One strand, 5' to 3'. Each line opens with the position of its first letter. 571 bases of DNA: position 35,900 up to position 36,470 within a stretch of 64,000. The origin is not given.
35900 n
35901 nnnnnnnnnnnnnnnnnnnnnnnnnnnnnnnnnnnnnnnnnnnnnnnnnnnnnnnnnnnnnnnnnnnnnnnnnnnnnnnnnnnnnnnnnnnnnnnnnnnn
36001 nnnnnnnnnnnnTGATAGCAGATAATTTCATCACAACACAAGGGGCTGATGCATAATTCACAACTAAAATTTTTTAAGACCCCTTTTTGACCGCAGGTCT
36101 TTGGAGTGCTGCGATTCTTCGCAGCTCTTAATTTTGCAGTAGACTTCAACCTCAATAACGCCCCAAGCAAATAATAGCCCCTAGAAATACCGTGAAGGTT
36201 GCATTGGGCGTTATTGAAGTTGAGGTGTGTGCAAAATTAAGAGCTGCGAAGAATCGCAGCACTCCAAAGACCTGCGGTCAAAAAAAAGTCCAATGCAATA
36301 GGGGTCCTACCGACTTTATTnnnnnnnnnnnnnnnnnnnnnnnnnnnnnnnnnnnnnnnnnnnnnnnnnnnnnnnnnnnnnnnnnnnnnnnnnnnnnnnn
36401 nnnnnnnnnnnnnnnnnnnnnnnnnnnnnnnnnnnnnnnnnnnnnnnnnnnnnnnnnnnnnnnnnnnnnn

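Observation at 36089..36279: Three palindromic-element sub-families share conserved flanks around a hairpin whose stem co-varies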

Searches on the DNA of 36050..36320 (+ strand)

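Call 40: search_dna_similar(query=window:36075-36295:+, collection=plasmids, mode=distant, max_evalue=0.01)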
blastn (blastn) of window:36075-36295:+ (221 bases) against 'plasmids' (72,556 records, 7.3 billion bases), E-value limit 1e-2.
No match.

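Call 77: search_rna_families(source=window, start=36050, end=36320, threshold=evalue, max_evalue=1)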
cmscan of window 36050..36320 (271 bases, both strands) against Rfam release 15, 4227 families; matches with E-value up to 1: 3.
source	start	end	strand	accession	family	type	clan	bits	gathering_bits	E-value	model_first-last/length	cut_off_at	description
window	36106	36262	+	RF04213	MIR7807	Gene; miRNA;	-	61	90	1.3e-12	1-134/134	no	MIR7807 microRNA precursor family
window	36106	36262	-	RF04213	MIR7807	Gene; miRNA;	-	57.6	90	1.1e-11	1-134/134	no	MIR7807 microRNA precursor family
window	36134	36234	-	RF01064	mir-253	Gene; miRNA;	-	20.6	72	0.077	1-98/98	no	mir-253 microRNA precursor family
